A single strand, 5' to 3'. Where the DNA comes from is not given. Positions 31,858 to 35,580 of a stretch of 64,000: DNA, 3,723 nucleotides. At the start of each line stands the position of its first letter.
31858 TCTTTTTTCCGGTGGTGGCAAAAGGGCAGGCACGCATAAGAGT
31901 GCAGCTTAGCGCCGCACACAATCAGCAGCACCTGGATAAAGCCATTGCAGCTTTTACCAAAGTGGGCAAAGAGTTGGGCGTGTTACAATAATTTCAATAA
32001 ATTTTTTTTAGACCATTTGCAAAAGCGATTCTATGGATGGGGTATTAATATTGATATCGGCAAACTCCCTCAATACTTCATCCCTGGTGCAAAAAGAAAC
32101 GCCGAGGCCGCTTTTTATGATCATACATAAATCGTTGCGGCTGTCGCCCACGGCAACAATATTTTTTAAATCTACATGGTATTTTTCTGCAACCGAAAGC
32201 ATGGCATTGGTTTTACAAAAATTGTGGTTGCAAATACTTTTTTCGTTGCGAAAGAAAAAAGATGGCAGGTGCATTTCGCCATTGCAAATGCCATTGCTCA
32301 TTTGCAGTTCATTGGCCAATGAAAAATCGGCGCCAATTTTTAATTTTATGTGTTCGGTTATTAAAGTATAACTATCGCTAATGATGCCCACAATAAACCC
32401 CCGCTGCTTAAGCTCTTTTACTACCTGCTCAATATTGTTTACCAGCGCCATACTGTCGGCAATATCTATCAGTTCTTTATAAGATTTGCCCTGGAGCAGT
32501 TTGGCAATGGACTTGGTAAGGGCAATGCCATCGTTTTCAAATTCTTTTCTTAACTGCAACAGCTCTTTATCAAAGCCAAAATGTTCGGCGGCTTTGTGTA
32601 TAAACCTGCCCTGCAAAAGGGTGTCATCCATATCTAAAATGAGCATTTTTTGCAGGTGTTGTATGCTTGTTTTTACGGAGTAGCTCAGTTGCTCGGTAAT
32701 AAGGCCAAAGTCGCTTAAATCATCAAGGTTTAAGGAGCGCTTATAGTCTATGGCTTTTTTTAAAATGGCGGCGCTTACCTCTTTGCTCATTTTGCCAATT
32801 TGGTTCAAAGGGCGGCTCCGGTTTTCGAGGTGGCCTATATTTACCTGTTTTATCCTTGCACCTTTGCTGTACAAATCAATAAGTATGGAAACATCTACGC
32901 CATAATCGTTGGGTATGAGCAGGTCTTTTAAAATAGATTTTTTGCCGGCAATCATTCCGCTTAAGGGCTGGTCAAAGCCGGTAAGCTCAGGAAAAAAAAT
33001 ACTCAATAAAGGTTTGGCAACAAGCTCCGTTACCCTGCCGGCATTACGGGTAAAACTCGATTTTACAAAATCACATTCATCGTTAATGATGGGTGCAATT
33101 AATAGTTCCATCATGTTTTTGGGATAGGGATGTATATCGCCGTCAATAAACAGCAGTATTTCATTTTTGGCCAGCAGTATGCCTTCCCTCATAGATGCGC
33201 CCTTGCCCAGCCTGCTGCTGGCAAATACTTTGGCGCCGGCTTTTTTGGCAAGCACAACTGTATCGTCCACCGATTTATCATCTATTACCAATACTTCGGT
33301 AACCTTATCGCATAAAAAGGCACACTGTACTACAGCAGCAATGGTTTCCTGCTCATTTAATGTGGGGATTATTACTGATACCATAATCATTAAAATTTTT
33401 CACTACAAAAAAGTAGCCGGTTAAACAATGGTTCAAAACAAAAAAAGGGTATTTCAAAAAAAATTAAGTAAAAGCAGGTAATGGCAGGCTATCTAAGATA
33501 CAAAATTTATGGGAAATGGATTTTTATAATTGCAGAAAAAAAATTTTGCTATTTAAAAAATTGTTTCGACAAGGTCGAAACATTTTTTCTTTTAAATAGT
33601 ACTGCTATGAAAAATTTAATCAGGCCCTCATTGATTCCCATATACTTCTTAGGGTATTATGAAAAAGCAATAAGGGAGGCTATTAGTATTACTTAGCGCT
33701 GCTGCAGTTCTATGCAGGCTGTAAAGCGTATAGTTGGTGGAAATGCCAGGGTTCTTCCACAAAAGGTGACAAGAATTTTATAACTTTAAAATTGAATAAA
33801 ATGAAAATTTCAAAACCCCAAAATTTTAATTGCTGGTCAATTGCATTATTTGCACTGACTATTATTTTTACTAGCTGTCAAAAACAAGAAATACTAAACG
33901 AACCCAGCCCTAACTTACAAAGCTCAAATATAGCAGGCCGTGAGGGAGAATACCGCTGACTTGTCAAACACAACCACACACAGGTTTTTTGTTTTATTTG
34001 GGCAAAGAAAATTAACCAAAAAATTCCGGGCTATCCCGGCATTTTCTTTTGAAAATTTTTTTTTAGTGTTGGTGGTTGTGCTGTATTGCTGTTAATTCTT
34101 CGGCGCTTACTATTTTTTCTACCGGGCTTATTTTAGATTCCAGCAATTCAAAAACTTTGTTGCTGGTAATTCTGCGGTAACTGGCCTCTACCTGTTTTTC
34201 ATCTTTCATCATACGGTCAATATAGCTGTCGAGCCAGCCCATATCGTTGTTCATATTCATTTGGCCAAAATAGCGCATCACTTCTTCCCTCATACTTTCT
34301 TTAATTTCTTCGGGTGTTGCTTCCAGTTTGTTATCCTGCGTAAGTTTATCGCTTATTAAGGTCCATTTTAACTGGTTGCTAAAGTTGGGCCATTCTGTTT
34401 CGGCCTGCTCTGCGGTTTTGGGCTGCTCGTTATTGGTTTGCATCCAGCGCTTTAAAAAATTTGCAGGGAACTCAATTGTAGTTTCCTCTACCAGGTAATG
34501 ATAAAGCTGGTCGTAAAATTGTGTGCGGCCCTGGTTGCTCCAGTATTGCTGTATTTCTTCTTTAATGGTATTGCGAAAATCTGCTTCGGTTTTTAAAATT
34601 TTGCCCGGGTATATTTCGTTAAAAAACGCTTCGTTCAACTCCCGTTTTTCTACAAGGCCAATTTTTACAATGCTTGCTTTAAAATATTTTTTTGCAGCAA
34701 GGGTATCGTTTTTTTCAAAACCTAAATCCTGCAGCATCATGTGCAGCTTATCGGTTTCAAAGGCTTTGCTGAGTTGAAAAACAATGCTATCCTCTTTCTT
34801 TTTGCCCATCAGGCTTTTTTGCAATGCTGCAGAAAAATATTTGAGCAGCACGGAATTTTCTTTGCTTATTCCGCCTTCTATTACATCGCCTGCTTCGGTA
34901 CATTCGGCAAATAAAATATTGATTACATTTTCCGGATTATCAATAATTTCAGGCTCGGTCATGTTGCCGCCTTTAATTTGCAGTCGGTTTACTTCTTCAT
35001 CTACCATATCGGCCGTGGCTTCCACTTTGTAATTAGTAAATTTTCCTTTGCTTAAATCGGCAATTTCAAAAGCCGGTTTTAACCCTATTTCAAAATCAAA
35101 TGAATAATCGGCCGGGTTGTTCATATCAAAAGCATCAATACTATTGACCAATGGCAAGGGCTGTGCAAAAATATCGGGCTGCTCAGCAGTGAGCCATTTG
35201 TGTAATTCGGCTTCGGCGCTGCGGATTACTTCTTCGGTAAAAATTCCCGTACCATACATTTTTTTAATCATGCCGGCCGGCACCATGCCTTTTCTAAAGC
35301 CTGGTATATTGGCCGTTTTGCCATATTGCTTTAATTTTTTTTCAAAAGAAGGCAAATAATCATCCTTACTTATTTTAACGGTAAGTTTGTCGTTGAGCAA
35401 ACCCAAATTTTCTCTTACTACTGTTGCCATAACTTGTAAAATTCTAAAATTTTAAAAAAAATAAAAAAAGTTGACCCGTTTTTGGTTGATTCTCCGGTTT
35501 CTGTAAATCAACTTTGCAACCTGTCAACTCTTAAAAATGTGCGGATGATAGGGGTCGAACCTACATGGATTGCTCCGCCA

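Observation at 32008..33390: GpgS-like glycosyltransferase fused to a SerB-type HAD phosphatase: candidate one-protein glucosylglycerate pathway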

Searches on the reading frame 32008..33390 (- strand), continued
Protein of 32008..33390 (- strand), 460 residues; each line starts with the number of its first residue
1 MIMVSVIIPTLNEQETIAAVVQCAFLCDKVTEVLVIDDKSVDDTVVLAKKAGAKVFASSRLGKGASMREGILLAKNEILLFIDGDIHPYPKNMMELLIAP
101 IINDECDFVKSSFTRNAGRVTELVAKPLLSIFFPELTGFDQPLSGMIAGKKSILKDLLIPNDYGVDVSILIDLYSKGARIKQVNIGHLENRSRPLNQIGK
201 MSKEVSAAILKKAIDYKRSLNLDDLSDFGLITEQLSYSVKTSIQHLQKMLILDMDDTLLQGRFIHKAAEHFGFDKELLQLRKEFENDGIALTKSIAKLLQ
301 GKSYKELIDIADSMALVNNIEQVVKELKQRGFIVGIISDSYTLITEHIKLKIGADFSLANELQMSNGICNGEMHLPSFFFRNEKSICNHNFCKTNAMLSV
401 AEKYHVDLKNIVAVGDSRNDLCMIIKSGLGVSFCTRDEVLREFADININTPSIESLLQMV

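Call 59: search_protein_families(library=pfam, proteins=[L032:1751-2929:+, L024:1373-2518:-, L043:9383-11155:+, L064:2182-2640:+, L064:38-415:+, L067:11161-11817:-, L008:9496-10182:-, L081:3340-4176:+], max_evalue=0.00001)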
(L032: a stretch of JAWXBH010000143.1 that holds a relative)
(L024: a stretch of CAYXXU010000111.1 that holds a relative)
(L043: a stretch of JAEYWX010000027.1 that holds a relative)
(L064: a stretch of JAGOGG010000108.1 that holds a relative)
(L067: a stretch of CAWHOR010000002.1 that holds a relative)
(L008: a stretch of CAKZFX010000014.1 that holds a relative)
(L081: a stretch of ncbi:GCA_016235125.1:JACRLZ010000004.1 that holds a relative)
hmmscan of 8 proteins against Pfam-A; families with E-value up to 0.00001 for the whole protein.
L032:1751-2929:+ (392 aa): 0 families

L024:1373-2518:- (381 aa): 1 family
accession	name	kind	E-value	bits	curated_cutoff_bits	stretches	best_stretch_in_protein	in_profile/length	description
PF06965.17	Na_H_antiport_1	-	2.1e-135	451.9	23.5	1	9-371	2-374/374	Na+/H+ antiporter 1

L043:9383-11155:+ (590 aa): 2 families
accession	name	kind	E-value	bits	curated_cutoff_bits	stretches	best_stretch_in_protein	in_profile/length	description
PF00654.25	Voltage_CLC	-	5e-84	282.9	24.8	1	74-427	2-345/346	Voltage gated chloride channel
PF00571.33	CBS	-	2.2e-07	31.6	24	0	525-579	1-55/57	CBS domain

L064:2182-2640:+ (152 aa): 1 family
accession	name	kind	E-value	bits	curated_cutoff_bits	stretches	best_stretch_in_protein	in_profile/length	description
PF03458.18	Gly_transporter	-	2.7e-23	82.1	23.5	1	33-106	2-77/78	Glycine transporter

L064:38-415:+ (125 aa): 1 family
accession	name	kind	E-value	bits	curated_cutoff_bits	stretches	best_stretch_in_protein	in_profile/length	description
PF07681.17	DoxX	-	2e-08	35.2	23.6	1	11-90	7-82/85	DoxX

L067:11161-11817:- (218 aa): 2 families
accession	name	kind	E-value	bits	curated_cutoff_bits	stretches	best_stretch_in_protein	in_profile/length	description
PF13419.12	HAD_2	-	2.8e-31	109.5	23.8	1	6-186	1-178/178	Haloacid dehalogenase-like hydrolase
PF00702.32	Hydrolase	-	1.1e-27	98.2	26.4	1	4-179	2-190/191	haloacid dehalogenase-like hydrolase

L008:9496-10182:- (228 aa): 2 families
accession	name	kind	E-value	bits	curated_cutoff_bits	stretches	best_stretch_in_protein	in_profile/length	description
PF00106.31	adh_short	-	8.7e-24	84.5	26.6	1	2-188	1-191/195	short chain dehydrogenase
PF13561.12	adh_short_C2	-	6.7e-12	45.9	27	1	13-196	8-193/236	Enoyl-(Acyl carrier protein) reductase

L081:3340-4176:+ (278 aa): 0 families

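Call 60: search_protein_families(library=pfam, proteins=[L032:1751-2929:+, L081:3340-4176:+], max_evalue=1)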
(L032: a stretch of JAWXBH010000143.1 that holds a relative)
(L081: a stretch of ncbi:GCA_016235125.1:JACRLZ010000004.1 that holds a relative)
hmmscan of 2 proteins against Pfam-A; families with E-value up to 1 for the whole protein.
L032:1751-2929:+ (392 aa): 0 families

L081:3340-4176:+ (278 aa): 1 family
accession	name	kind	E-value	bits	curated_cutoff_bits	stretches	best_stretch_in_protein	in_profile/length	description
PF00582.32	Usp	-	0.00035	21.6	24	1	4-144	1-138/141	Universal stress protein family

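Call 61: search_protein_families(library=ncbifam, proteins=[L032:1751-2929:+], max_evalue=1)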
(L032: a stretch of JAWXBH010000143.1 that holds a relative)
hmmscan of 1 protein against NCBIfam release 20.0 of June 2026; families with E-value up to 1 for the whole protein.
L032:1751-2929:+ (392 aa): 0 families

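Call 62: search_solved_structures(query=L032:1751-2929:+, max_evalue=1)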
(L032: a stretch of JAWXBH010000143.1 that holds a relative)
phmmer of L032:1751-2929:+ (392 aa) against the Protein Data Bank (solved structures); distinct sequences matched with E-value up to 1: 1.
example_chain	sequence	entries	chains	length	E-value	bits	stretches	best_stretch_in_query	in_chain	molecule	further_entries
7y51_A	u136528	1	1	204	0.78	12.6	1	250-295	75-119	Predicted xylanase/chitin deacetylase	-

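Call 67: search_solved_structures(query=A5, max_evalue=1)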
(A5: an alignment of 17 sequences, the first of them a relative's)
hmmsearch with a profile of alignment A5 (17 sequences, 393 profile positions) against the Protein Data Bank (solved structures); distinct sequences matched with E-value up to 1: 0.

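Call 75: list_cluster_members(proteins=[P0128, P0131, P0137, P0142, P0157, P0160, P0191, P0201, P0155, P0187])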
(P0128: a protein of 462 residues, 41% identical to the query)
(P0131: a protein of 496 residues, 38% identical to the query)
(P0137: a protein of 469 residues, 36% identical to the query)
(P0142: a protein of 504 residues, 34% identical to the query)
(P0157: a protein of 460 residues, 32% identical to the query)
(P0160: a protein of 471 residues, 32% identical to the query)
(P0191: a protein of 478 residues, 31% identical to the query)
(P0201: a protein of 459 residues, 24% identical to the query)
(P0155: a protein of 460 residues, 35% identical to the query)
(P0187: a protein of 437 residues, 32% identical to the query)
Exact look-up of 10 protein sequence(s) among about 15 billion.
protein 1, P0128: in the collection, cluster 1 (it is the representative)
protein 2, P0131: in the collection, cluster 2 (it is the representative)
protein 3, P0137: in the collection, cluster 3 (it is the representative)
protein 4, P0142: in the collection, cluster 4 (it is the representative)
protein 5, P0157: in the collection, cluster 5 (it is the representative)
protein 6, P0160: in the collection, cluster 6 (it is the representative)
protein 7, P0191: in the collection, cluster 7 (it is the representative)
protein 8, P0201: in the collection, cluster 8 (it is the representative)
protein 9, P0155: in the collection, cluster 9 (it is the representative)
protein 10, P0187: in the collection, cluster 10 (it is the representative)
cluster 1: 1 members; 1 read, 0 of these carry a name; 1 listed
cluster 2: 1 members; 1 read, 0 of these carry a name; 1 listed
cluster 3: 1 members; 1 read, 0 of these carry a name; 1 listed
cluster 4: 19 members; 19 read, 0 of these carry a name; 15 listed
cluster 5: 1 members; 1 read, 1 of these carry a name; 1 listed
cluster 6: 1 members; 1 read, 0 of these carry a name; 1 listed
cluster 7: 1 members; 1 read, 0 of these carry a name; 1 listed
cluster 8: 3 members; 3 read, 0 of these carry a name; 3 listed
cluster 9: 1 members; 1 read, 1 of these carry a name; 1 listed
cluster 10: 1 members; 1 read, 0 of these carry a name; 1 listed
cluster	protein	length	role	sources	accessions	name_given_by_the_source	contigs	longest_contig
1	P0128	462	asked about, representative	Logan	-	-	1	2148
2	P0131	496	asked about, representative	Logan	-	-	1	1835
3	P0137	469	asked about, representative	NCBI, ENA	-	-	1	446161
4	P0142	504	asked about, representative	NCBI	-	-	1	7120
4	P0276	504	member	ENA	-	-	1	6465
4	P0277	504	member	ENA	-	-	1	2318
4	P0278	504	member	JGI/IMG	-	-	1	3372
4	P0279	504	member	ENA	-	-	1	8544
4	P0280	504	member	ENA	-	-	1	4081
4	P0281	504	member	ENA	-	-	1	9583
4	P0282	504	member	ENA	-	-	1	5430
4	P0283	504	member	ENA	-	-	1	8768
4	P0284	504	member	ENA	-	-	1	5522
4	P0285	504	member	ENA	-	-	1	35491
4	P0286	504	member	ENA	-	-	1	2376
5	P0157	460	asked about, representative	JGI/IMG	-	glucosyl-3-phosphoglycerate synthase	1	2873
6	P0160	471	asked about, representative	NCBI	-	-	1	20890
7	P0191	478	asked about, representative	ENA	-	-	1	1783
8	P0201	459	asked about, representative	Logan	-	-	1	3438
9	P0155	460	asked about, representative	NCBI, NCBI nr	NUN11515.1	HAD-IB family phosphatase [Candidatus Micrarchaeota archaeon]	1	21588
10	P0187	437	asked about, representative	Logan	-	-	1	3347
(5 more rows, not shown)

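Call 76: find_encoding_contigs(protein=P0155, flank=4000, max_places=1)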
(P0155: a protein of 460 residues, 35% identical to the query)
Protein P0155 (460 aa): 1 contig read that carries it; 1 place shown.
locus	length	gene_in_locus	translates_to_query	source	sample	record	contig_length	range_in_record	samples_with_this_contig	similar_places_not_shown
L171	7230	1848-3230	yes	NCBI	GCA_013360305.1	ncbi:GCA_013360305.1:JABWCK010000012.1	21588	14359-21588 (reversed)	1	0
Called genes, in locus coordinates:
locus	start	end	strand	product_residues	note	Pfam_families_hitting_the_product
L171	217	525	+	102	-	PF21082:MS_channel_3rd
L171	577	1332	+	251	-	PF14321:DUF4382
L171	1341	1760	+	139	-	PF08818:DUF1801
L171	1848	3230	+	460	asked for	PF00535:Glycos_transf_2, PF10111:Glyco_tranf_2_2 (faint), PF00702:Hydrolase, PF06888:Put_Phosphatase, PF12710:HAD, PF08282:Hydrolase_3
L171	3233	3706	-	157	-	-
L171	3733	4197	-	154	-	PF03073:TspO_MBR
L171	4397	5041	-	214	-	PF14528:LAGLIDADG_3 (weak)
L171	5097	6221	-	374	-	PF04406:TP6A_N, PF20768:Topo_VI_alpha, PF21180:TOP6A-Spo11_Toprim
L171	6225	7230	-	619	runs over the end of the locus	PF13589:HATPase_c_3 (faint), PF02518:HATPase_c (weak), PF09239:Topo-VIb_trans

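Call 77: find_encoding_contigs(protein=P0137, flank=4000, max_places=1)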
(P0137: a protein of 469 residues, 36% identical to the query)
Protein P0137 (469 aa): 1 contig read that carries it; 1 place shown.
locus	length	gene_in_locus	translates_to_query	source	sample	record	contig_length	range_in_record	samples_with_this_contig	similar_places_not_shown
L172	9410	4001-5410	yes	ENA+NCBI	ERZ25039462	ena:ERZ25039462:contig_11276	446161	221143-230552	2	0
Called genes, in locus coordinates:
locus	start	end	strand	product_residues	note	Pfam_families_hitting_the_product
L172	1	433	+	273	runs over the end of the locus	PF01734:Patatin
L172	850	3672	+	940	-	-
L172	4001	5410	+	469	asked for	PF00535:Glycos_transf_2, PF12804:NTP_transf_3 (weak), PF13641:Glyco_tranf_2_3 (faint)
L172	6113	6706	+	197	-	PF21269:TreT_GT1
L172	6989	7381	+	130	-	PF00534:Glycos_transf_1, PF13692:Glyco_trans_1_4, PF20706:GT4-conflict (weak)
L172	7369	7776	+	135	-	PF02358:Trehalose_PPase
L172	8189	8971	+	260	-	PF00982:Glyco_transf_20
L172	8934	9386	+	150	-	PF00982:Glyco_transf_20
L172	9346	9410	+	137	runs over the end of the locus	PF00982:Glyco_transf_20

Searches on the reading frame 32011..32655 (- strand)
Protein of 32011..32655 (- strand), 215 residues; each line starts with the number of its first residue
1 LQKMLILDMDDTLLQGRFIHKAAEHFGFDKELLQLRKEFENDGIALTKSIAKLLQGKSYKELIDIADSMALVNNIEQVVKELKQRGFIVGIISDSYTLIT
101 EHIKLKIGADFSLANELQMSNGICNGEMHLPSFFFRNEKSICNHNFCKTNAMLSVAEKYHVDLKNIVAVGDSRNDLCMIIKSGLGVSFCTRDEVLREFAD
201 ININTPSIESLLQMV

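Call 19: search_solved_structures(query=window:32011-32655:-, max_evalue=0.001, show_alignments=3)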
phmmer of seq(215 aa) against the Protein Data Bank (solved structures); distinct sequences matched with E-value up to 0.001: 13.
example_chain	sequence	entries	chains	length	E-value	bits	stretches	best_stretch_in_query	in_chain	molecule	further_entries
1f5s_A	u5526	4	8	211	7.1e-21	78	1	2-213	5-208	PHOSPHOSERINE PHOSPHATASE (PSP) | Phosphoserine Phosphatase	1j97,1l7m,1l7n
1l7o_A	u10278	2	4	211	3.5e-20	75.7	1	2-213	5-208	PHOSPHOSERINE PHOSPHATASE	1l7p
5is2_A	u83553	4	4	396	4.1e-15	59.2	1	3-212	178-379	Phosphoserine phosphatase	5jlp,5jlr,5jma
3p96_A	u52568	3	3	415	4.8e-15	59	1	3-212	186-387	Phosphoserine phosphatase SerB | Phosphoserine phosphatase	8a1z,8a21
5t41_A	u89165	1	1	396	7.9e-15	58.3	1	3-212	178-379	Phosphoserine phosphatase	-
3n28_A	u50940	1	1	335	1.1e-14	57.8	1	4-194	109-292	Phosphoserine phosphatase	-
5it4_A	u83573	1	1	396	2.1e-14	56.9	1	3-212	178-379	Phosphoserine phosphatase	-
5jjb_A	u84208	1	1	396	4e-14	56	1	3-212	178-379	Phosphoserine phosphatase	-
5it0_A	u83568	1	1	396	1e-13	54.6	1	3-212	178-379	Phosphoserine phosphatase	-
4eze_A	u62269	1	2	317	6.6e-12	48.7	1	5-212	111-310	Haloacid dehalogenase-like hydrolase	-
3m1y_A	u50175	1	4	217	4.3e-10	42.8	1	1-209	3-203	Phosphoserine phosphatase (SerB)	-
7qpl_A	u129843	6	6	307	2.8e-08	36.9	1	2-196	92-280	O-phosphoserine phosphohydrolase | Phosphoserine phosphatase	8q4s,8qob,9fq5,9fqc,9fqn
2pq0_A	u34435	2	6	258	0.00022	24.2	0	148-201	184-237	Hypothetical conserved protein GK1056 | Hypothetical conserved protein, GK1056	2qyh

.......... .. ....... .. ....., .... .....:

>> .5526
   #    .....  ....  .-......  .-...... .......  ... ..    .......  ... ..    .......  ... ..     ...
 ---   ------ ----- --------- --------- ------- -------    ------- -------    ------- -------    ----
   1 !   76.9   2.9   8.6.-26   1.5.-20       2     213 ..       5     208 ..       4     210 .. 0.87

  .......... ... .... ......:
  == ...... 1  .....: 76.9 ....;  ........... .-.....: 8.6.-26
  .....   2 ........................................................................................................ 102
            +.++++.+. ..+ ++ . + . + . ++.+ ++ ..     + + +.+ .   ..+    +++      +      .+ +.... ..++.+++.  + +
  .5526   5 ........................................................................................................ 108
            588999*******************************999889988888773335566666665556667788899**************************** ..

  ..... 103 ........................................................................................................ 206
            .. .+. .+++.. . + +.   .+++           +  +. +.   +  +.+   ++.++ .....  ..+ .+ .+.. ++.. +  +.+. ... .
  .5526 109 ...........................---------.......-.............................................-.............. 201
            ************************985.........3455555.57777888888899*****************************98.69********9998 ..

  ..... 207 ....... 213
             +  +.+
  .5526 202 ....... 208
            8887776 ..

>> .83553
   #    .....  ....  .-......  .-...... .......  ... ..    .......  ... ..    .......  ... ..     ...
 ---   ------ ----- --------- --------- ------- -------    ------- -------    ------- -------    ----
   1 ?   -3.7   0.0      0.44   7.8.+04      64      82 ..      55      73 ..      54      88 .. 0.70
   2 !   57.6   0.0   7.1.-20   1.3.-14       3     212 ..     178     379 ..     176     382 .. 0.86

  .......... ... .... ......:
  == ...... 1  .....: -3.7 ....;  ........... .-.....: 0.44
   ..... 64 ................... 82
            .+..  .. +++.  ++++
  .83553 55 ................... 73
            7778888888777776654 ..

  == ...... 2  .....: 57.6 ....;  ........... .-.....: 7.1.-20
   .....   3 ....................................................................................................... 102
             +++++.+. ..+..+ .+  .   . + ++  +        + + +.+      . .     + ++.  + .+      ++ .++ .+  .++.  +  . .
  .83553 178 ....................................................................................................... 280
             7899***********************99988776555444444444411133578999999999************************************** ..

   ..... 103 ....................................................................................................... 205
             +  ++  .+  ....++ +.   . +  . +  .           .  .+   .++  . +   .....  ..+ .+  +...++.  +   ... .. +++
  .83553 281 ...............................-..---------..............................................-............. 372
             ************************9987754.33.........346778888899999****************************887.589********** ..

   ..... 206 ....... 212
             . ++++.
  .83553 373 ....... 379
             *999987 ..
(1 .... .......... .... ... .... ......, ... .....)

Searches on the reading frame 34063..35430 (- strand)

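Call 59: search_protein_families(library=pfam, proteins=[window:34063-35430:-], max_evalue=0.00001)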
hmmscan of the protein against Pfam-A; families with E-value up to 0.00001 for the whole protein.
window:34063-35430:- (455 aa): 2 families
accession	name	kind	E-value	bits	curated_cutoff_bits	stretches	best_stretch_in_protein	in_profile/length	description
PF05697.18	Trigger_N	-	8.8e-29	101.1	22.2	1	6-150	5-144/144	Bacterial trigger factor protein (TF)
PF05698.19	Trigger_C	-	2.2e-08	34.7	22.7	1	283-389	3-129/162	Bacterial trigger factor protein (TF) C-terminus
